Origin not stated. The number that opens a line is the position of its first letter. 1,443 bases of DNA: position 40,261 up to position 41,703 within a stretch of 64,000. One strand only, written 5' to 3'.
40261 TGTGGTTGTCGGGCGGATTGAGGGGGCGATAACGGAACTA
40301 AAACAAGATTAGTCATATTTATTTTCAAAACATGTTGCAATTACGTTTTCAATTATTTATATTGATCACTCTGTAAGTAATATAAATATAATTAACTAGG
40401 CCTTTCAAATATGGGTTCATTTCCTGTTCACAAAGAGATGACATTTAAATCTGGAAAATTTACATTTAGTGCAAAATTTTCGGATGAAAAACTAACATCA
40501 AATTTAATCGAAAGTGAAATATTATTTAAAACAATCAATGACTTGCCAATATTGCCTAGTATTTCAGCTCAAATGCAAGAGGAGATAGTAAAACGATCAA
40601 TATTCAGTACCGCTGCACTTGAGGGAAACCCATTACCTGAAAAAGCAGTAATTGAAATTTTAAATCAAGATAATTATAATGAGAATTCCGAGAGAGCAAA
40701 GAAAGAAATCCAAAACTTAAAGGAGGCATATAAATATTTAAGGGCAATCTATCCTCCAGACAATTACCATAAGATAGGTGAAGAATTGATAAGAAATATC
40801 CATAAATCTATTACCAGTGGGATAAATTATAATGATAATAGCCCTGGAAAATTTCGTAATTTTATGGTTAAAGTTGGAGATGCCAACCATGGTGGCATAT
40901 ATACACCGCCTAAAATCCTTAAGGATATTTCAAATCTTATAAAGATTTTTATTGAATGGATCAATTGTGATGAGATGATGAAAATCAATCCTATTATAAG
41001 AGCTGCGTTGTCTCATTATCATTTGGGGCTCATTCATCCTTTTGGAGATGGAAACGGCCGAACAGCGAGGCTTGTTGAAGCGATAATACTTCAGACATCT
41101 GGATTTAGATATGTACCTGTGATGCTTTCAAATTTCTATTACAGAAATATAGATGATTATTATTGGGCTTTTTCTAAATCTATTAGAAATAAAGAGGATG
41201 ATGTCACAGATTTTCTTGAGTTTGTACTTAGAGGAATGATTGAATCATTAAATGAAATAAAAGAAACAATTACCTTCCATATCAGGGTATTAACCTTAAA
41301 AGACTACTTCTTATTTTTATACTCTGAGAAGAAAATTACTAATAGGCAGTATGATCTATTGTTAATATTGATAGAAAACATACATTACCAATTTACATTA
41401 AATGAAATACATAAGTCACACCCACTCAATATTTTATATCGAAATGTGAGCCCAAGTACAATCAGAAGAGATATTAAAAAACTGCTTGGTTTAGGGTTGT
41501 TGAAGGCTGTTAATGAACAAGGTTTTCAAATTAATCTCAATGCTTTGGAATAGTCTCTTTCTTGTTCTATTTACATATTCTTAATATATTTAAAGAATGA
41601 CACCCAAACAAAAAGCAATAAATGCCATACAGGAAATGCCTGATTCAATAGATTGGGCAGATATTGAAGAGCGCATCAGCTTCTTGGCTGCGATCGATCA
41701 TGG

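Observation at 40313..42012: An AT-rich Fic islet is inserted at the 3' end of the gltP-type symporter gene, with a diverged duplicate of the gene's last ~70 bp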

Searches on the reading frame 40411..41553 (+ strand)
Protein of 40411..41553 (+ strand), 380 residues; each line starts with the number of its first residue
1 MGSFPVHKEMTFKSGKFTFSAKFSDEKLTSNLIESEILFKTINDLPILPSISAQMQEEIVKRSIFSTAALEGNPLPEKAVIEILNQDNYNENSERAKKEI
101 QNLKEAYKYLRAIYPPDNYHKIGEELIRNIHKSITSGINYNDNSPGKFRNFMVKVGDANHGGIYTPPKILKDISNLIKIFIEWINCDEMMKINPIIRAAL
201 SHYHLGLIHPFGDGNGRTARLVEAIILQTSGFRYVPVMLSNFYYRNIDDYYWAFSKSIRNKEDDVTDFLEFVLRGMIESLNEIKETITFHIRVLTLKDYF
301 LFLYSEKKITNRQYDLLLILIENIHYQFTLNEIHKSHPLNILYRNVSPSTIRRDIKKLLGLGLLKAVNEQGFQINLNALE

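Call 4: search_protein_families(library=pfam, proteins=[window:40411-41553:+], max_evalue=0.01)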
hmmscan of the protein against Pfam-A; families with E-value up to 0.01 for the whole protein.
window:40411-41553:+ (380 aa): 3 families
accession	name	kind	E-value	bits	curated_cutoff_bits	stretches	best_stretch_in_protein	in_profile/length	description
PF02661.23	Fic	-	2.2e-15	57.7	24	1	124-227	4-93/93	Fic/DOC family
PF08220.18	HTH_DeoR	-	0.0023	18.1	21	1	345-365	25-45/57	DeoR-like helix-turn-helix domain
PF08279.18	HTH_11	-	0.0025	18.1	25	0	345-371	26-53/55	HTH domain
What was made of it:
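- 40411..41553 (+): Class II Fic (SoFic-type) AMPylase gene, 380 aa. Inhibitory motif TAALEGN at 40609-40629; active-site motif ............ at 41035-41070. PF02661 (call 4).
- Checked: Fic: ORF 40411-41553 is PF02661 Fic (call 4).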

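Call 8: find_encoding_contigs(protein=window:40411-41553:+, flank=6000, max_places=10)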
Protein window:40411-41553:+ (380 aa): 1 contig read that carries it; 1 place shown.
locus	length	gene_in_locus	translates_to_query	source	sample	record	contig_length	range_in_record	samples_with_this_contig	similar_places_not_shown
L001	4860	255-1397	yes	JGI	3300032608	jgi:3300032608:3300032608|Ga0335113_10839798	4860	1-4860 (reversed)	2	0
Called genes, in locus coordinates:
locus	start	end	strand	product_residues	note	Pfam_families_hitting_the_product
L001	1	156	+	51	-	?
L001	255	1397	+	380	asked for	PF02661:Fic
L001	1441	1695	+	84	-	-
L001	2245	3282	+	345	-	PF00037:Fer4 (faint), PF12838:Fer4_7 (faint), PF13187:Fer4_9 (faint), PF13237:Fer4_10 (faint), PF12797:Fer4_2 (faint), PF17179:Fer4_22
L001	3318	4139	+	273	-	PF00970:FAD_binding_6 (weak), PF00175:NAD_binding_1, PF10418:DHODB_Fe-S_bind (weak)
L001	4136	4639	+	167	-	PF13247:Fer4_11, PF14697:Fer4_21 (weak), PF12838:Fer4_7 (weak), PF13187:Fer4_9 (weak), PF00037:Fer4 (weak)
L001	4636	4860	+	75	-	?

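Call 9: find_homologous_proteins(query=window:40411-41553:+)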
Query window:40411-41553:+ (380 aa): 1794 proteins with E <= 0.001 among 6093 candidates; the best 120 are listed.
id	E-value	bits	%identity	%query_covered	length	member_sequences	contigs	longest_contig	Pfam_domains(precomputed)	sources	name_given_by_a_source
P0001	3.1e-250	847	100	100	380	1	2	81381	PF02661.24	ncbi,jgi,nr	ncbi:Fic family protein [candidate division KSB1 bacterium]|nr:Fic family protein [candidate divisio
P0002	8.8e-183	625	74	100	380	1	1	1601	PF02661.24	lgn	-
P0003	1.1e-175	602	71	100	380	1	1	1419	PF02661.24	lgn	-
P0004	2.7e-173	594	71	100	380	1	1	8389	PF02661.24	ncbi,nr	ncbi:Fic family protein [candidate division KSB1 bacterium]|nr:Fic family protein [candidate divisio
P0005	2.7e-173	594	70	100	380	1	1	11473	PF02661.24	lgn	-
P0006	1.3e-171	589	70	100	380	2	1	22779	PF02661.24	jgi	-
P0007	8.7e-155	533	63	100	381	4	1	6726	PF02661.24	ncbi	-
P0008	1.5e-151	523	64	100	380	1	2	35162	PF02661.24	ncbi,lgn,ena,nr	ncbi:Fic family protein [bacterium]|nr:Fic family protein [bacterium]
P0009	2.8e-149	515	64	99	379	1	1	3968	PF02661.24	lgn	-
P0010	3.9e-147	508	62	100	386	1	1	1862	PF02661.24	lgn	-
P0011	3.7e-142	492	59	96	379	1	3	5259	PF02661.24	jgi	-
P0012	4.7e-140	485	58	99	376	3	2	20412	PF02661.24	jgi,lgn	jgi:Fic family protein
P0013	1.7e-139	483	59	100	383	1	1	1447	PF02661.24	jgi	-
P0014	3.7e-135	469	55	99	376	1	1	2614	PF02661.24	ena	-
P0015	1.1e-133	464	55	99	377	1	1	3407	PF02661.24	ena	-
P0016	2.4e-133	463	57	98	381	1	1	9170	PF02661.24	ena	-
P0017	1.8e-132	460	56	97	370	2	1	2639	PF02661.24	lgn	-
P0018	9.9e-132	457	56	100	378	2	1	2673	PF02661.24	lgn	-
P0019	1.1e-131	457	57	100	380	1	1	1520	PF02661.24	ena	-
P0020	3.1e-131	456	53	100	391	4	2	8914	PF02661.24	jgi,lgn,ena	-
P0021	1.3e-130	454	55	94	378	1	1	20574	PF02661.24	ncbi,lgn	ncbi:MAG: Fic family protein [Nitrospinota bacterium]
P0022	2.4e-130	453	55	98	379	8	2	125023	PF02661.24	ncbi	ncbi:MAG: Fic family protein [Thermodesulfobacteriota bacterium]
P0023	1.7e-129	450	54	98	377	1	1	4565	PF02661.24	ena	-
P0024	5.1e-129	449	55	98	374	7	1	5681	PF02661.24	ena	-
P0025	1.4e-128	447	55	92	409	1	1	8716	PF02661.24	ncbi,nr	ncbi:MAG: Fic family protein [bacterium]|nr:Fic family protein [bacterium]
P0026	1.5e-128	447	54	99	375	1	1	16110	PF02661.24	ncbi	-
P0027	1.5e-128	447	55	99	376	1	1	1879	PF02661.24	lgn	-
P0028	1.9e-128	447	55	95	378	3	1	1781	PF02661.24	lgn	-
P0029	2.0e-128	447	53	98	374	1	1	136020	PF02661.24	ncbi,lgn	-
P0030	4.3e-128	445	54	100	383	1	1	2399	PF02661.24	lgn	-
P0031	9.7e-128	444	53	100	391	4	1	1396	PF02661.24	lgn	-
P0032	2.5e-127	443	55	96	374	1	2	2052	PF02661.24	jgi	-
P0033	4.0e-127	442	53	98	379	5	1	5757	PF02661.24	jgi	-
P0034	6.3e-127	442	54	98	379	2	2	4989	PF02661.24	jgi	jgi:Fic family protein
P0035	1.6e-126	440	54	98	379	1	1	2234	PF02661.24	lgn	-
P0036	2.0e-126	440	52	99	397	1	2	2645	PF02661.24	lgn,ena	-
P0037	2.3e-126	440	54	99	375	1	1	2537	PF02661.24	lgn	-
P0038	2.9e-126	439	53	99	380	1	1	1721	PF02661.24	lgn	-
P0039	3.3e-126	439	53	99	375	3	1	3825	PF02661.24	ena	-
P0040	3.4e-126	439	53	99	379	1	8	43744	PF02661.24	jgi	jgi:Fic family protein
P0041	3.6e-126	439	52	98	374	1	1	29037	PF02661.24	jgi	jgi:Fic family protein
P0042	4.1e-126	439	55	92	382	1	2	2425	PF08220.19,PF02661.24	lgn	-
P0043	4.2e-126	439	54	97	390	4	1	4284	PF02661.24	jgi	jgi:Fic family protein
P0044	8.2e-126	438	53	99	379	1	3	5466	PF02661.24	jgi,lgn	jgi:Fic family protein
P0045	8.8e-126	438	53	98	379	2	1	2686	PF02661.24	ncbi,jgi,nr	ncbi:MAG: Fic family protein [Deltaproteobacteria bacterium]|nr:Fic family protein [Deltaproteobacte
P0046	1.4e-125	437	53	99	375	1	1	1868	PF02661.24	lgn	-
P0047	2.8e-125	436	52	97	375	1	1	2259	PF02661.24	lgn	-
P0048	3.6e-125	436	53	98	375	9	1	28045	PF02661.24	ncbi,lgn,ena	-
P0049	4.2e-125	436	54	100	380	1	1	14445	PF02661.24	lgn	-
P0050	4.7e-125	435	53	100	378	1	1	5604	PF02661.24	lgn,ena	-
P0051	7.7e-125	435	53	97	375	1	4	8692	PF02661.24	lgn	-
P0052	8.7e-125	435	53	99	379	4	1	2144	PF02661.24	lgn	-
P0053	9.0e-125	435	54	100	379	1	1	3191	PF02661.24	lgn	-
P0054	9.1e-125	435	51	100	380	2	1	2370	PF02661.24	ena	-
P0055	9.4e-125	434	53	98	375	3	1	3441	PF02661.24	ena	-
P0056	1.2e-124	434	52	99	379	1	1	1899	PF02661.24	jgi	jgi:Fic family protein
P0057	1.2e-124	434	52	100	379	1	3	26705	PF02661.24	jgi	jgi:Fic family protein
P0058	1.4e-124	434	55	92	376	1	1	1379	PF02661.24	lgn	-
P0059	1.4e-124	434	52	98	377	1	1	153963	PF02661.24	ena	-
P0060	3.5e-124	433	55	93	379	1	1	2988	PF02661.24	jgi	jgi:Fic family protein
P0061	3.6e-124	433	52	97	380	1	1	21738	PF02661.24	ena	-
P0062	4.3e-124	432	54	100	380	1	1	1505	PF02661.24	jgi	-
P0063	4.5e-124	432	54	100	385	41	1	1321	PF02661.24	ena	-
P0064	4.7e-124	432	52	98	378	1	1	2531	PF02661.24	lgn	-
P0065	5.9e-124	432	53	98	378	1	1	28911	PF02661.24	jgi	jgi:Fic family protein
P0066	6.5e-124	432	53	99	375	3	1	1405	PF02661.24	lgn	-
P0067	8.8e-124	431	53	97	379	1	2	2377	PF02661.24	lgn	-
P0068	9.0e-124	431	54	98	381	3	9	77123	PF02661.24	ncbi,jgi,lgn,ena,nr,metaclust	ncbi:MAG: Fic family protein [Candidatus Tritonobacter lacicola]|nr:Fic family protein [Candidatus T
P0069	9.0e-124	431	54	97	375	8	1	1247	PF02661.24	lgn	-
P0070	1.2e-123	431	53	98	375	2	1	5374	PF02661.24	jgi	-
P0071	1.2e-123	431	53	97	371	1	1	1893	PF02661.24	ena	-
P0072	1.3e-123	431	55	98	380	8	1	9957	PF02661.24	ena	-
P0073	1.8e-123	430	52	98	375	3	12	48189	PF02661.24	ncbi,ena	-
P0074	1.9e-123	430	54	92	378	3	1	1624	PF02661.24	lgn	-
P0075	2.3e-123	430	54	98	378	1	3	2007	PF02661.24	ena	-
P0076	2.3e-123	430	53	99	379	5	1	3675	PF02661.24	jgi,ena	-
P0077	2.6e-123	430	51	100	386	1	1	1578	PF02661.24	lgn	-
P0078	4.2e-123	429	54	100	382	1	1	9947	PF02661.24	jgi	-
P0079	4.4e-123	429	51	100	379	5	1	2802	PF02661.24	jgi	jgi:Fic family protein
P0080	4.5e-123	429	53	100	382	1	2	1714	PF02661.24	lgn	-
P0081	8.2e-123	428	52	98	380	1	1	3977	PF02661.24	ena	-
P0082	8.2e-123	428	53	98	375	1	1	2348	PF02661.24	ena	-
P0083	8.6e-123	428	52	98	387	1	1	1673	PF02661.24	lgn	-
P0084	9.0e-123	428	52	98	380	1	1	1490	PF02661.24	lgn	-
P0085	1.1e-122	428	54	97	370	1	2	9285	PF02661.24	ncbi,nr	ncbi:MAG: Adenosine monophosphate-protein transferase SoFic [Syntrophorhabdus sp. PtaU1.Bin002]|nr:M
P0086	1.2e-122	428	53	92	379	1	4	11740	PF02661.24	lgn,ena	-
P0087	1.2e-122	428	54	92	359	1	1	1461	PF02661.24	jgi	jgi:Fic family protein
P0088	1.5e-122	427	52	98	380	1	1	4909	PF02661.24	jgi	jgi:Fic family protein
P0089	1.6e-122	427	52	98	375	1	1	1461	PF02661.24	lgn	-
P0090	1.7e-122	427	52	98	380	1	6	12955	PF02661.24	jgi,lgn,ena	jgi:Fic family protein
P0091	1.8e-122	427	52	100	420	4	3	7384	PF02661.24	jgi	jgi:Fic family protein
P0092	2.1e-122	427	52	98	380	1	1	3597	PF02661.24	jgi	jgi:Fic family protein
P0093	2.3e-122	427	52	100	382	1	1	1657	PF02661.24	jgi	jgi:Fic family protein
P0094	2.4e-122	427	56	93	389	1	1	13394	PF02661.24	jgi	-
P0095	3.2e-122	426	63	78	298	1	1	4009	PF02661.24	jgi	jgi:Fic family protein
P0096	4.0e-122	426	52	98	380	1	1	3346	PF02661.24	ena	-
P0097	4.2e-122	426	52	100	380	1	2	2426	PF02661.24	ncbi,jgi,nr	ncbi:MAG: Fic family protein [Deltaproteobacteria bacterium]|nr:Fic family protein [Deltaproteobacte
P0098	4.4e-122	426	54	98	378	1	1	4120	PF02661.24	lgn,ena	-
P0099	4.7e-122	426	51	99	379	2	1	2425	PF02661.24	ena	-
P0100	4.9e-122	426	53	100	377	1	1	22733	PF02661.24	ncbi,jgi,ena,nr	ncbi:MAG TPA: Fic family protein [Syntrophales bacterium]|nr:Fic family protein [Syntrophales bacter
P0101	6.1e-122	425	51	98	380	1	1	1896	PF02661.24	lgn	-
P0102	6.5e-122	425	53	99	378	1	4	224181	PF02661.24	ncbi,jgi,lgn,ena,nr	ncbi:MAG TPA: Fic family protein [Desulfobacterales bacterium]|nr:Fic family protein [Desulfobactera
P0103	7.6e-122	425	51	96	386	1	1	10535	PF02661.24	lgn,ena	-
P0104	1.0e-121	424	52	100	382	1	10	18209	PF02661.24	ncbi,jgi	jgi:Fic family protein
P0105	1.2e-121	424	53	93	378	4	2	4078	PF02661.24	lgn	-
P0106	1.3e-121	424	52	98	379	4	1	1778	PF02661.24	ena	-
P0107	1.4e-121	424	51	99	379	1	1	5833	PF02661.24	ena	-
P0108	1.5e-121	424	53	97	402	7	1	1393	PF02661.24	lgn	-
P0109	1.6e-121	424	51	98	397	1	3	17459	PF02661.24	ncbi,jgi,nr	ncbi:MAG: Fic family protein [Deltaproteobacteria bacterium]|nr:Fic family protein [Deltaproteobacte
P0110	2.2e-121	423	73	67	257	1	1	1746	PF02661.24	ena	-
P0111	2.5e-121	423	55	93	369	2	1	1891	PF02661.24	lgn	-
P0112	3.1e-121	423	54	98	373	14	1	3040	PF02661.24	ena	-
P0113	3.4e-121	423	53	98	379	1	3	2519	PF02661.24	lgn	-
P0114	4.1e-121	423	51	100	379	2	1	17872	PF02661.24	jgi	jgi:Fic family protein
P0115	5.5e-121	422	53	100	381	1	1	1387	PF02661.24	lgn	-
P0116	6.2e-121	422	52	98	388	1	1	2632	PF02661.24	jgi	jgi:Fic family protein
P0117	7.3e-121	422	50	99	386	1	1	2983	PF02661.24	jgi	jgi:Fic family protein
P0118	8.3e-121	422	53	98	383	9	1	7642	PF02661.24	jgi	jgi:Fic family protein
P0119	8.3e-121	422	51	98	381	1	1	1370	PF02661.24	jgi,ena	-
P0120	8.6e-121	421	52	97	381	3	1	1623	PF02661.24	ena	-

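Call 11: find_encoding_contigs(protein=P0004, flank=6000, max_places=4)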
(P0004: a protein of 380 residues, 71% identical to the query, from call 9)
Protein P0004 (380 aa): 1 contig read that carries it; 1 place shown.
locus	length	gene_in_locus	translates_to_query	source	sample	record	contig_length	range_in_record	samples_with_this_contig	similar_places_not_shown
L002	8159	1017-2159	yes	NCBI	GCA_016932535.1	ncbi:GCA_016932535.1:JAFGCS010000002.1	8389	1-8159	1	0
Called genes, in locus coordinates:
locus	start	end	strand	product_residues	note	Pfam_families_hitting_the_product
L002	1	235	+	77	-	?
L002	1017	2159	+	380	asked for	PF02661:Fic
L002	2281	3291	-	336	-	PF22666:Glyco_hydro_2_N2 (faint), PF13364:BetaGal_ABD2 (faint)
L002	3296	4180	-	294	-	PF13364:BetaGal_ABD2 (faint)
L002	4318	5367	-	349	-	PF13364:BetaGal_ABD2 (faint)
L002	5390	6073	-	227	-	PF00072:Response_reg, PF00486:Trans_reg_C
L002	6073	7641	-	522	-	PF00512:HisKA, PF02518:HATPase_c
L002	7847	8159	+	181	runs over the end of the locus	PF00142:Fer4_NifH (weak), PF01656:CbiA, PF02374:ArsA_ATPase (weak), PF06564:CBP_BcsQ, PF09140:MipZ, PF10609:ParA, PF13614:AAA_31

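Call 12: find_encoding_contigs(protein=P0005, flank=6000, max_places=4)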
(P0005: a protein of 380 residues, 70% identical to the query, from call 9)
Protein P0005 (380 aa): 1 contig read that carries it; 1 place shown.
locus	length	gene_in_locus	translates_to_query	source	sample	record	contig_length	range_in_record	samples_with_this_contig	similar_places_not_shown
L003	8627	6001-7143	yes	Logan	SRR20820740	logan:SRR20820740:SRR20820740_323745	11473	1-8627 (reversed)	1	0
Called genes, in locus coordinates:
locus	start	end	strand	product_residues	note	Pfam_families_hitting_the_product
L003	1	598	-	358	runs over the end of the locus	PF13365:Trypsin_2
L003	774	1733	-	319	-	PF00303:Thymidylat_synt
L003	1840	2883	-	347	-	PF00089:Trypsin, PF13365:Trypsin_2, PF13180:PDZ_2 (weak), PF17820:PDZ_6 (weak)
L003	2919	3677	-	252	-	PF02544:Steroid_dh, PF06966:DUF1295 (weak)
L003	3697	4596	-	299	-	PF01545:Cation_efflux, PF16916:ZT_dimer (weak)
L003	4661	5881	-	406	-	PF07690:MFS_1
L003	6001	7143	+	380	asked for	PF02661:Fic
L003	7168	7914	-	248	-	PF01925:TauE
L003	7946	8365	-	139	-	PF00472:RF-1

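Call 13: find_encoding_contigs(protein=P0006, flank=6000, max_places=4)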
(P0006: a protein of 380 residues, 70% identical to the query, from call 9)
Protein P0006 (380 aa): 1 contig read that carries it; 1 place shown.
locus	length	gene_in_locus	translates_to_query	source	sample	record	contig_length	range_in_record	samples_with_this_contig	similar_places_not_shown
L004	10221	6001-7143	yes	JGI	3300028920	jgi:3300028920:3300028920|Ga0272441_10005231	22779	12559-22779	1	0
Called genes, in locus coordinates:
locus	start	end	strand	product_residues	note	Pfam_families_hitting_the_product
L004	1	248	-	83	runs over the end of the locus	-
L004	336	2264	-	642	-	PF00150:Cellulase, PF22352:K319L-like_PKD, PF03422:CBM_6, PF18099:CBM_35_2, PF18962:Por_Secre_tail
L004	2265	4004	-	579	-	PF02838:Glyco_hydro_20b, PF00728:Glyco_hydro_20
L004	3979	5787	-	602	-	PF00474:SSF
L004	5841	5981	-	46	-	-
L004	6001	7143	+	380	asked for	PF02661:Fic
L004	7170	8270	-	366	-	PF16401:DUF5009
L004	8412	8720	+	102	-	PF01910:Thiamine_BP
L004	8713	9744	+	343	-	PF00586:AIRS, PF02769:AIRS_C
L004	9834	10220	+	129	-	?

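Call 25: search_solved_structures(query=window:40411-41553:+, max_evalue=0.00001, show_alignments=1)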
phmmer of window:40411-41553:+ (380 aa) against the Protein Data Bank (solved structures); distinct sequences matched with E-value up to 0.00001: 23.
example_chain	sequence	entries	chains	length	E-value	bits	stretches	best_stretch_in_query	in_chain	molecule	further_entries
6i7j_A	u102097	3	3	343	7.1e-22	81.1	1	32-276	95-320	Adenosine monophosphate-protein transferase FICD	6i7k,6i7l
6i7h_A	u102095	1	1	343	1.7e-21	79.9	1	32-276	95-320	Adenosine monophosphate-protein transferase FICD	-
6i7g_A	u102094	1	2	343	2.4e-21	79.4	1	32-276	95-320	Adenosine monophosphate-protein transferase FICD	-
4u04_A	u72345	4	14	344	2.4e-21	79.4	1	34-276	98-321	Adenosine monophosphate-protein transferase FICD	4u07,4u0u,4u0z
6i7i_A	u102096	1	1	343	3.6e-21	78.8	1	32-276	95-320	Adenosine monophosphate-protein transferase FICD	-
6zmd_B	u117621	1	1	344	9.2e-21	77.5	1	32-276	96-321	Protein adenylyltransferase FICD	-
7b7z_A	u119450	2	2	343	1.7e-20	76.6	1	32-276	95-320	Protein adenylyltransferase FICD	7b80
4u0s_A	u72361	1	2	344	2.3e-20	76.2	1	34-276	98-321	Adenosine monophosphate-protein transferase FICD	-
9yz5_A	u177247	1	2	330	2.7e-20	75.9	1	32-274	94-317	Protein adenylyltransferase FICD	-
5jj6_A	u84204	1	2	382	1.6e-17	66.8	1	54-244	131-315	Adenosine monophosphate-protein transferase FICD homolog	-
5jj7_A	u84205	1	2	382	1.4e-16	63.7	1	55-244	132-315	Adenosine monophosphate-protein transferase FICD homolog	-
7xux_A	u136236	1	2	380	7.6e-15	58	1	25-367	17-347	Fido domain-containing protein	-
9vjc_A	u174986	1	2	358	5e-14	55.3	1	87-279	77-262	Protein adenylyltransferase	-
4rgl_A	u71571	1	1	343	1.7e-10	43.7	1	57-285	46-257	Filamentation induced by cAMP protein Fic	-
9tch_A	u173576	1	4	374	3.1e-09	39.5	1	160-255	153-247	Protein adenylyltransferase SoFic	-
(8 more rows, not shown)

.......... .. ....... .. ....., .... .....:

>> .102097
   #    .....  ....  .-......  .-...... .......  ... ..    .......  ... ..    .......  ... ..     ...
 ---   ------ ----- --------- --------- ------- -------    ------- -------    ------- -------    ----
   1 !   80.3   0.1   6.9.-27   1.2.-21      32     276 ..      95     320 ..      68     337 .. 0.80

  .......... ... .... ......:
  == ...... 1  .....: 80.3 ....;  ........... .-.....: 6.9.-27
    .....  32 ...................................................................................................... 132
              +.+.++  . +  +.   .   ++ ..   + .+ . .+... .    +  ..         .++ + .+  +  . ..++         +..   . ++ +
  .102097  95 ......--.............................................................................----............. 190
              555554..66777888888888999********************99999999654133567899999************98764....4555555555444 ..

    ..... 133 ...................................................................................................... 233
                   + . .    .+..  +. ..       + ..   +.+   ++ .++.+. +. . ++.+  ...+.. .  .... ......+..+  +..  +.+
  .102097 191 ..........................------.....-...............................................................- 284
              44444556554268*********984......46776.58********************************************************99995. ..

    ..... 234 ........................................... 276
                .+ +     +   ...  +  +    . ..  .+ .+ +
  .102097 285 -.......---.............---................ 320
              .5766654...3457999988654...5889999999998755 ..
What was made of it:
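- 40411..41553 (+): PDB relatives FICD and SoFic (call 25).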

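Call 26: search_protein_families(library=ncbifam, proteins=[window:40411-41553:+], max_evalue=1)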
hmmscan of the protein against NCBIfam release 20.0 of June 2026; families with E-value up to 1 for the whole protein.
window:40411-41553:+ (380 aa): 4 families
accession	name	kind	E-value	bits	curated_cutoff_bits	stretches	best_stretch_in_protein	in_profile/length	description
NF046030.1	ProtAdlyltaseSoFic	equivalog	4.4e-20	71.9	550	1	97-287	85-270/361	protein adenylyltransferase Fic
TIGR02613.1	mob_myst_B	hypoth_equivalog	2.6e-06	27.4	124.4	1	165-232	82-146/186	mobile mystery protein B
NF041381.1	XopAC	subfamily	0.00028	19.7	450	1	145-233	324-417/451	XopAC/AvrAC family type III secretion system effector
NF010034.0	PRK13509.1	equivalog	0.044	13.1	244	1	344-369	29-54/251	HTH-type transcriptional regulator UlaR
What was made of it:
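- On Class II Fic / SoFic-type defence protein: The NCBIfam SoFic equivalog scores 71.9 bits against a cut-off of 550 (call 26).
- Closest known: SoFic single-gene anti-phage defence. Different: Sequence relatedness to SoFic itself is distant: the PDB SoFic match is E about 3e-9 over 95 residues, and the NCBIfam equivalog scores 72 bits against a cut-off of 550 (calls 25, 26).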
